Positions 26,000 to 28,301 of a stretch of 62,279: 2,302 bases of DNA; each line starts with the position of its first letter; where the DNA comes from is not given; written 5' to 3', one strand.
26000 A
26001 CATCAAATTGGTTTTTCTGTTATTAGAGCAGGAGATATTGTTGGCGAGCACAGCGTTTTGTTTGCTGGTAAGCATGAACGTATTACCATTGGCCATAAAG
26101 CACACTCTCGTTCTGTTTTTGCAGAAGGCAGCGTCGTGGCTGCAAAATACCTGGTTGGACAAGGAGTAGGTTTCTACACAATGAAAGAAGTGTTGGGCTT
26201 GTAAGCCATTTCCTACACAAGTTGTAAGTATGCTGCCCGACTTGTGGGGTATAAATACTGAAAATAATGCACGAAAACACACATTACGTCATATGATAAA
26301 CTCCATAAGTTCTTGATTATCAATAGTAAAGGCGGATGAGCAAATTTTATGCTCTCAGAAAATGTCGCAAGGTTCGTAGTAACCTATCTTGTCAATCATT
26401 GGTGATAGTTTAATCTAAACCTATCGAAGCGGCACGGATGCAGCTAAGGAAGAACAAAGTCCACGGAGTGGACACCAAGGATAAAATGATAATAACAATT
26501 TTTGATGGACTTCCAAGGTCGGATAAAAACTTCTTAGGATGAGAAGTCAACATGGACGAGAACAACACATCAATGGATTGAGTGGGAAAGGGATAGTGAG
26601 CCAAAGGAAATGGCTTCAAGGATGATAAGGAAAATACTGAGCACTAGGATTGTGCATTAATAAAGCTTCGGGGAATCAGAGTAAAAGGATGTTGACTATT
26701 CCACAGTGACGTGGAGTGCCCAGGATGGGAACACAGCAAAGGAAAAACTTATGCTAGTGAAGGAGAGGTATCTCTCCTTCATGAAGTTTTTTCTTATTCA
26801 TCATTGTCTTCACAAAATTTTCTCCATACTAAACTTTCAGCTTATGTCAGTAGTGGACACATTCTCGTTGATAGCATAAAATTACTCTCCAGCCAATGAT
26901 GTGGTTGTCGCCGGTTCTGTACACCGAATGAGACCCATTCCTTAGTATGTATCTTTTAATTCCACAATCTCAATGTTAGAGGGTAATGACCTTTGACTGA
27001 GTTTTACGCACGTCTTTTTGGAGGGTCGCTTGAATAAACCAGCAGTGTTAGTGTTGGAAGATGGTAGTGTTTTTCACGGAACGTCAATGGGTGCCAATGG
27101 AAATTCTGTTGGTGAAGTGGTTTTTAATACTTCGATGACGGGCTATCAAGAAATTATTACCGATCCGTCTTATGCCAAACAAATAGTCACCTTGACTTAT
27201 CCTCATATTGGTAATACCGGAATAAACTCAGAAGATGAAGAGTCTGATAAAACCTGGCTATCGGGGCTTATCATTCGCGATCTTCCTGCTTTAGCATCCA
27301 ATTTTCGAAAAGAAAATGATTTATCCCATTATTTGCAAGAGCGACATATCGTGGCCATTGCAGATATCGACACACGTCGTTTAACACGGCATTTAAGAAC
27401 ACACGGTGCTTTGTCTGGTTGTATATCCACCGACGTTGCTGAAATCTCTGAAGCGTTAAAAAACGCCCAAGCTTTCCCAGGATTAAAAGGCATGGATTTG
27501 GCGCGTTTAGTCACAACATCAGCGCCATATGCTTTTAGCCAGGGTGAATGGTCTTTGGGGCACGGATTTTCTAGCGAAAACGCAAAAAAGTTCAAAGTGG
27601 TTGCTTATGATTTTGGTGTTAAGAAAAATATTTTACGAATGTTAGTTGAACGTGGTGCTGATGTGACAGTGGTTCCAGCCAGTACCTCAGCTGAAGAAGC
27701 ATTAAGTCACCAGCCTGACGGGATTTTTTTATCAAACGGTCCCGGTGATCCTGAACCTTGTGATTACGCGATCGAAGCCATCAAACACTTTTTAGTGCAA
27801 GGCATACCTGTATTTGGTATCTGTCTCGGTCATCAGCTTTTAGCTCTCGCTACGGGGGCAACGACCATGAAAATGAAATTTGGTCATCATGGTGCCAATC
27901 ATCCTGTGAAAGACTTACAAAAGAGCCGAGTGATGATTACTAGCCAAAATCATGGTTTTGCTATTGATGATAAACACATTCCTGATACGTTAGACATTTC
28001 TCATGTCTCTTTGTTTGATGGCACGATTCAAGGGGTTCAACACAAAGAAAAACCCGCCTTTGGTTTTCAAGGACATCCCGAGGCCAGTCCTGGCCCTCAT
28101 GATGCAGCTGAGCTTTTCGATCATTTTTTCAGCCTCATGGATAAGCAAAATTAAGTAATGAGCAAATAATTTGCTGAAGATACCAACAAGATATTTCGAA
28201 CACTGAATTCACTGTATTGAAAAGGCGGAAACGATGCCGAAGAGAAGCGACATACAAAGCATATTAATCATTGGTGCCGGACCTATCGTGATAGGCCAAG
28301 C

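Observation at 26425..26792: GGA-rich CsrB/RsmB-like sRNA candidate in the unusually long dapB-carA spacer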

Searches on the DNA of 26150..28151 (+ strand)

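Call 4: search_rna_families(source=window, start=26150, end=27050, threshold=evalue, max_evalue=10, show_alignments=4)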
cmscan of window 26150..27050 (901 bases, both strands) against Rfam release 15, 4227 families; matches with E-value up to 10: 9.
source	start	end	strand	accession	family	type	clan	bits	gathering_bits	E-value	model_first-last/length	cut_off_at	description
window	26738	26798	+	RF02592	Spy392987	Gene; antisense;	-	20.8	47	0.64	1-63/63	no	S. pyogenes antisense RNA 392987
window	26778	26816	-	RF00574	SNORD69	Gene; snRNA; snoRNA; CD-box;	-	18.8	37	2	1-77/77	no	Small nucleolar RNA SNORD69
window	26741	26813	-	RF00205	snoR41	Gene; snRNA; snoRNA; CD-box;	CL00068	18.5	40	3.1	1-97/97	no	Small nucleolar RNA R41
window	26741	26793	+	RF03616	MIR1888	Gene; miRNA;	-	17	72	3.9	1-101/101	no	MIR1888 microRNA precursor family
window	26739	26795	+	RF03996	mir-3012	Gene; miRNA;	-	16.7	90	6.4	1-68/68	no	mir-3012 microRNA precursor family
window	26306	26322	+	RF00390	TYMV_upPK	Cis-reg;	-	16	38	2.9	1-23/23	no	turnip yellow mosaic virus upstream pseudo-knot (TYMV_upPK)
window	26640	26667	+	RF01107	SBRMV1_UPD-PKf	Cis-reg;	-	16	39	5.8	1-27/27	no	Pseudoknot of upstream pseudoknot domain (UPD) of the 3'UTR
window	26792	26881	-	RF02244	mir-785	Gene; miRNA;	-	15.7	62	4.7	1-90/90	no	mir-785 microRNA precursor family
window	26599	26625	+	RF00018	CsrB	Gene; sRNA;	CL00106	11.4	71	1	252-278/356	no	CsrB/RsmB RNA family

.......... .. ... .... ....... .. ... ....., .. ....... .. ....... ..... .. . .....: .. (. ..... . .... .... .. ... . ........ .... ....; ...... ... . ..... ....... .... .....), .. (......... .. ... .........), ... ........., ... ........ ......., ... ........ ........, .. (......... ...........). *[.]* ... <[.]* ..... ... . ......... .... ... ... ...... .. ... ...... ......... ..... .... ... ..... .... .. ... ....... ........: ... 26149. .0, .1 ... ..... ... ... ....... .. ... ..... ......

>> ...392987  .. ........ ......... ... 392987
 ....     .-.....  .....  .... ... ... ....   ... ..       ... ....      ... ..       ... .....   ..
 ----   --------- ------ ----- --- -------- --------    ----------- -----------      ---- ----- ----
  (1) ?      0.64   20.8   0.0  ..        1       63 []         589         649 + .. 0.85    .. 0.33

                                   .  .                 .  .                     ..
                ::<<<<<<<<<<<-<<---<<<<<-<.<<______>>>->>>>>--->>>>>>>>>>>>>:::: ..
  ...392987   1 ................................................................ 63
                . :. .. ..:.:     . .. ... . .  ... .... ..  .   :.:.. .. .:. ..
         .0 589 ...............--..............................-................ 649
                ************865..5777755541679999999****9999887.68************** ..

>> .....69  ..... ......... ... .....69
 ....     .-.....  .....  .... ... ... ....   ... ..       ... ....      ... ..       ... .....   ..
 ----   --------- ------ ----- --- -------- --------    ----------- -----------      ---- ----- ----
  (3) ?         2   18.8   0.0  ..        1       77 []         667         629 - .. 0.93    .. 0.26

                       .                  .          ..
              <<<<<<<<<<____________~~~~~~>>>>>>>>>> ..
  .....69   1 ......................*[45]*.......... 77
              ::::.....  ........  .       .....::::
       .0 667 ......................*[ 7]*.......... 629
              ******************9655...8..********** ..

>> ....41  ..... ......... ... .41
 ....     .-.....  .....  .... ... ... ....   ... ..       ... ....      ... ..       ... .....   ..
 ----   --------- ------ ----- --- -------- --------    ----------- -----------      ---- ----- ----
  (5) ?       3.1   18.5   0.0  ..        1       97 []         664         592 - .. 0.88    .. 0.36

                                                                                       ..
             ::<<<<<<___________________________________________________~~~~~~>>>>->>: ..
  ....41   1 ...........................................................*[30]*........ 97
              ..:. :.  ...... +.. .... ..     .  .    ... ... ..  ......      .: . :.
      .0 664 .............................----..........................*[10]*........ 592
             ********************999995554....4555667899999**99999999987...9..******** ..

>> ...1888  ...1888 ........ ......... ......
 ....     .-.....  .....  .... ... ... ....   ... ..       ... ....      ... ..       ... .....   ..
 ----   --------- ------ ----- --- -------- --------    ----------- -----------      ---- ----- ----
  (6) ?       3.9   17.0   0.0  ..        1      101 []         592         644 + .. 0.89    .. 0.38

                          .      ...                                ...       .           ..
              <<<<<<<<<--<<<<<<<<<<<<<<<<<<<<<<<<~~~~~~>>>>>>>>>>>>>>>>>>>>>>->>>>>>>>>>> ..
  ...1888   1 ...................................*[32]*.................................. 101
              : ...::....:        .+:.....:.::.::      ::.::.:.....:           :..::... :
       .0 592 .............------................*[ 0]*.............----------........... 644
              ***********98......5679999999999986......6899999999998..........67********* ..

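Call 20: search_rna_families(sources=[L038, L039, L041], threshold=gathering, show_alignments=2)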
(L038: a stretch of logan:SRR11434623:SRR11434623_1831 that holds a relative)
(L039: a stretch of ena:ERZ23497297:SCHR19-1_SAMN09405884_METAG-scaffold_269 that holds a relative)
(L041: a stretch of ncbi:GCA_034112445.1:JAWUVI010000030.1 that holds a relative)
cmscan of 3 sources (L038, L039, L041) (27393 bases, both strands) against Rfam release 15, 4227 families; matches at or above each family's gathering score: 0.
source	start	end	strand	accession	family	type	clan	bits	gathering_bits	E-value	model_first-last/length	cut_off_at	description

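Call 60: search_rna_families(source=L051, start=1396, end=1800, threshold=evalue, max_evalue=10, show_alignments=2)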
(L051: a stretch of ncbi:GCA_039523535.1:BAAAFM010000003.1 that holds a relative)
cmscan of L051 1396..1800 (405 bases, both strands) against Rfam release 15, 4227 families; matches with E-value up to 10: 5.
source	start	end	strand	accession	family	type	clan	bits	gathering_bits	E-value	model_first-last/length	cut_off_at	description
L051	1658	1779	+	RF00166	PrrB_RsmZ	Gene; sRNA;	CL00106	20.1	44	0.013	1-133/133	no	PrrB/RsmZ RNA family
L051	1752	1783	-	RF02029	sraA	Gene; sRNA;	-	18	56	3.1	55-86/95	no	sraA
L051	1751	1800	-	RF00082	SraG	Gene; sRNA;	-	15.2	50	3.7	128-177/177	5'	SraG RNA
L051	1566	1597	+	RF04258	mir-994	Gene; miRNA;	-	14.7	93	5.9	25-56/81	no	mir-994 microRNA precursor family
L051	1714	1764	+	RF00382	DnaX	Cis-reg; frameshift_element;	-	13.5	35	1.8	1-65/65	no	DnaX ribosomal frameshifting element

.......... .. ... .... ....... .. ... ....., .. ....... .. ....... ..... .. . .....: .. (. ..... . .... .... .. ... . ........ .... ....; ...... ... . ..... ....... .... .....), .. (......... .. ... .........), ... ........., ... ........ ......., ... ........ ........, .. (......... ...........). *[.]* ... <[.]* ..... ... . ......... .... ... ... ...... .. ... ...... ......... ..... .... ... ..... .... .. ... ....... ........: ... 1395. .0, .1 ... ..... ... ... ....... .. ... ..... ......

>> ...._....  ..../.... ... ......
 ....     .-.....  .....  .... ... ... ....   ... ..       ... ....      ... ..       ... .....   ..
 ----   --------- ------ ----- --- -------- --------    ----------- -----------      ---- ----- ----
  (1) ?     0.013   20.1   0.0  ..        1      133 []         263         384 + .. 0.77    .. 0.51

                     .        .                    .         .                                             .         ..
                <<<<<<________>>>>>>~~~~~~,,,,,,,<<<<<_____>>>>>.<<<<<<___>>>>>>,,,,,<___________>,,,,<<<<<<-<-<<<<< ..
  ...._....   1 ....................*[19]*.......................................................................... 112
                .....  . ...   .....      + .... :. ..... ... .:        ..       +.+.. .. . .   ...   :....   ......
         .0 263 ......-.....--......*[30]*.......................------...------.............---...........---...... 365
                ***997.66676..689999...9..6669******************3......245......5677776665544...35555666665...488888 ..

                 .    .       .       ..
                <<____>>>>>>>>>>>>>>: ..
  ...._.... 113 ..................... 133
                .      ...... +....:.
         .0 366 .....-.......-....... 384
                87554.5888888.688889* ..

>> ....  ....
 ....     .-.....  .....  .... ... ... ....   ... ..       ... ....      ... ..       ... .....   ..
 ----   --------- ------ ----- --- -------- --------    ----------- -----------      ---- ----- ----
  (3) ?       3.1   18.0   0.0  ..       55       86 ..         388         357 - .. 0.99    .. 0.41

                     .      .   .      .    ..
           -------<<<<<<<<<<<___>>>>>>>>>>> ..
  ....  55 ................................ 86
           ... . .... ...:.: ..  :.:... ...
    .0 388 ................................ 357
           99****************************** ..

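Call 61: search_rna_families(source=L038, start=3383, end=4000, threshold=evalue, max_evalue=10, show_alignments=2)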
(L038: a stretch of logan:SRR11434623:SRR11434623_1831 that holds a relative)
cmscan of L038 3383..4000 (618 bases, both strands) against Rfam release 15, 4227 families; matches with E-value up to 10: 10.
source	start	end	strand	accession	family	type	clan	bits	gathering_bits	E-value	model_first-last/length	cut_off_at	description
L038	3463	3621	+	RF04088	MIR812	Gene; miRNA;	-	22.8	80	3.1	1-205/205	no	MIR812 microRNA precursor family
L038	3541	3581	-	RF01604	plasmodium_snoR28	Gene; snRNA; snoRNA; CD-box;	-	18.4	63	5.8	1-78/78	no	small nucleolar RNA snoR28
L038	3491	3571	-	RF00537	snoMe28S-Am2634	Gene; snRNA; snoRNA; CD-box;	-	16.6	50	8.4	1-97/97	no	Small nucleolar RNA Me28S-Am2634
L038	3934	3970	-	RF01045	mir-544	Gene; miRNA;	-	16.5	66.5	3.9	20-61/84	no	mir-544 microRNA precursor family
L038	3592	3716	+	RF00166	PrrB_RsmZ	Gene; sRNA;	CL00106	16.3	44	0.21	1-133/133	no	PrrB/RsmZ RNA family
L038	3926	4000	-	RF00558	L20_leader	Cis-reg; leader;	-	14.4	58.7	5.4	55-127/127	5'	Ribosomal protein L20 leader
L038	3383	3463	-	RF01389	isrF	Gene; sRNA;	-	13.6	40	0.15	1-81/292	3'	isrF Hfq binding RNA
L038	3830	3860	-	RF04128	MIR8562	Gene; miRNA;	-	13.5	211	7.3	1-242/242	no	MIR8562 microRNA precursor family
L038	3543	3580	+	RF00180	REN-SRE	Cis-reg;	-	11.1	41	8.2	1-24/37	no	Renin stability regulatory element (REN-SRE)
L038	3411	3495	+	RF01295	SCARNA7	Gene; snRNA; snoRNA; scaRNA;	-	8.6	65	7.2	1-330/330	no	Small Cajal body-specific RNA 7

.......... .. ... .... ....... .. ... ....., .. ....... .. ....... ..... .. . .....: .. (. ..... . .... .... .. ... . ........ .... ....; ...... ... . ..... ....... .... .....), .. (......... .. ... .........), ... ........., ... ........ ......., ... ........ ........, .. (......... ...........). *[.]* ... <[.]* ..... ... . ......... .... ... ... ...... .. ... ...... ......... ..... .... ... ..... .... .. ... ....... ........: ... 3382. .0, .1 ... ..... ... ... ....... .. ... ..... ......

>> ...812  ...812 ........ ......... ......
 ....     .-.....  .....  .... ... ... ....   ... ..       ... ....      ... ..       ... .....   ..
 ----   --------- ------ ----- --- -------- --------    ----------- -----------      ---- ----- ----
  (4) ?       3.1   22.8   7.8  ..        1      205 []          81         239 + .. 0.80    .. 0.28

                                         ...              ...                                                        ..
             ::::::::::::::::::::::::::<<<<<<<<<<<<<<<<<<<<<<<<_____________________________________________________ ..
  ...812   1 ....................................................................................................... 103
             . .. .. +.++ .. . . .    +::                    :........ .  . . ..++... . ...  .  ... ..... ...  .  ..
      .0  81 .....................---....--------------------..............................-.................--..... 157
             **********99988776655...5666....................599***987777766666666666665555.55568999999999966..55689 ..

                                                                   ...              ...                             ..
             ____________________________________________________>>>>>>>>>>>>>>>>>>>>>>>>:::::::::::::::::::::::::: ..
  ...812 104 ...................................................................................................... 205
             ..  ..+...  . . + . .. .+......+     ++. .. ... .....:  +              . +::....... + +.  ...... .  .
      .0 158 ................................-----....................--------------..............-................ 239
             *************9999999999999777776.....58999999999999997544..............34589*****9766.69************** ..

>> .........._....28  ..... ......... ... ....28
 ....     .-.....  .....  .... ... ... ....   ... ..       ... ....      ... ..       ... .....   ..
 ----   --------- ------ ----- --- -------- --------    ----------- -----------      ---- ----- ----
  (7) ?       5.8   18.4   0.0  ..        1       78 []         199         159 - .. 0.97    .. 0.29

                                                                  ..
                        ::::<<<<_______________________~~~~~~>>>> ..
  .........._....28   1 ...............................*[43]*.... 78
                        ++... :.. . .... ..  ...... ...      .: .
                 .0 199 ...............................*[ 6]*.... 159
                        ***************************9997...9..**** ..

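Call 69: search_rna_families(sources=[L057, L060], threshold=evalue, max_evalue=1, show_alignments=2)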
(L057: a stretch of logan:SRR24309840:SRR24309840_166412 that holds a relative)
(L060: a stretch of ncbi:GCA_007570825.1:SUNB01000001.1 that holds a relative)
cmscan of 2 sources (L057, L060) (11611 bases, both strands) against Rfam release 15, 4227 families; matches with E-value up to 1: 4.
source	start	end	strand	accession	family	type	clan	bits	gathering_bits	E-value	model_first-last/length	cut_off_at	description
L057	3617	3750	+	RF00166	PrrB_RsmZ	Gene; sRNA;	CL00106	32.1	44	0.00022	1-133/133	no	PrrB/RsmZ RNA family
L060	72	140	+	RF01139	sR2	Gene; snRNA; snoRNA; CD-box;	-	23.8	42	0.078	1-57/57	no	Small nucleolar RNA sR2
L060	3782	3876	+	RF00166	PrrB_RsmZ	Gene; sRNA;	CL00106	21.2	44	0.19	1-133/133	no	PrrB/RsmZ RNA family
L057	3554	3751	+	RF01673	PhrS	Gene; sRNA;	-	17.7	37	0.7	1-212/212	no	PhrS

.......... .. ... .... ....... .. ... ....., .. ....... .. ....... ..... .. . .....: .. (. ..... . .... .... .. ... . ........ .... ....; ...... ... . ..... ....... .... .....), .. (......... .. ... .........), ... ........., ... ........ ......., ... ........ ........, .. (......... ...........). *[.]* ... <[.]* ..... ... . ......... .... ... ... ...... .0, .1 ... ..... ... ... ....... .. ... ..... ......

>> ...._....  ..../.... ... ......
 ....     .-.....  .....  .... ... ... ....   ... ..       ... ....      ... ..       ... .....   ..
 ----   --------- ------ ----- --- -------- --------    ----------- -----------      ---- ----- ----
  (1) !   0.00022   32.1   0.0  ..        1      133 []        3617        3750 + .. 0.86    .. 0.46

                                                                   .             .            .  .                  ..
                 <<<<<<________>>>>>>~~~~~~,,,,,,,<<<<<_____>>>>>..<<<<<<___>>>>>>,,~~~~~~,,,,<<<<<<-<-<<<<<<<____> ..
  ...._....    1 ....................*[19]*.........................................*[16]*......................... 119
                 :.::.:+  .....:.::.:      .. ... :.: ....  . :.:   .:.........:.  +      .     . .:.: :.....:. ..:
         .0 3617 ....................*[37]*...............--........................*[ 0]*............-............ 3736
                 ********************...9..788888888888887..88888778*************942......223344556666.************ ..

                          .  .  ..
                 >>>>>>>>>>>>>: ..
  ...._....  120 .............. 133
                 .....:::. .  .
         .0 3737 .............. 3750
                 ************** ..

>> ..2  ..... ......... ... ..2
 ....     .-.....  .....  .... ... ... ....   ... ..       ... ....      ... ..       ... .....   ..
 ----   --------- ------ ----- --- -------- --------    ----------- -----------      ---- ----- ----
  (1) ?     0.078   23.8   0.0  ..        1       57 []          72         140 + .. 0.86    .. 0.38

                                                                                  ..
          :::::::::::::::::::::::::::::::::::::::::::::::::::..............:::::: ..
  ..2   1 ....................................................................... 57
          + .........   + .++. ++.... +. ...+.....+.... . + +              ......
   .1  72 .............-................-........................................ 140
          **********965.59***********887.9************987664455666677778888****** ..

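Call 80: build_rna_model(alignment_id=A4)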
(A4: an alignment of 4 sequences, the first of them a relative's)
Model R1 built from alignment A4 (4 sequences, 155 columns); structure: RNAalifold consensus.
model positions 126; base pairs 8; branch points 0; effective number of sequences 3.43; information 0.59 bits per position. Calibrated on 0.2 Mb of random sequence (short: E-values are rough).
structure used (alignment columns):
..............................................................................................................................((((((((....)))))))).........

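Call 81: search_with_rna_model(model_id=R1, source=window, max_evalue=10, show_alignments=2)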
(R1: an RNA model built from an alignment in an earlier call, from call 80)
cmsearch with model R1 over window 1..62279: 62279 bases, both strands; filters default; matches with E-value up to 10: 2.
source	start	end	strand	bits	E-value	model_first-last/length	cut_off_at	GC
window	17772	17795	-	8.2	0.38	99-122/126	no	0.46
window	26760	26779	+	6.3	1.5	99-118/126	no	0.45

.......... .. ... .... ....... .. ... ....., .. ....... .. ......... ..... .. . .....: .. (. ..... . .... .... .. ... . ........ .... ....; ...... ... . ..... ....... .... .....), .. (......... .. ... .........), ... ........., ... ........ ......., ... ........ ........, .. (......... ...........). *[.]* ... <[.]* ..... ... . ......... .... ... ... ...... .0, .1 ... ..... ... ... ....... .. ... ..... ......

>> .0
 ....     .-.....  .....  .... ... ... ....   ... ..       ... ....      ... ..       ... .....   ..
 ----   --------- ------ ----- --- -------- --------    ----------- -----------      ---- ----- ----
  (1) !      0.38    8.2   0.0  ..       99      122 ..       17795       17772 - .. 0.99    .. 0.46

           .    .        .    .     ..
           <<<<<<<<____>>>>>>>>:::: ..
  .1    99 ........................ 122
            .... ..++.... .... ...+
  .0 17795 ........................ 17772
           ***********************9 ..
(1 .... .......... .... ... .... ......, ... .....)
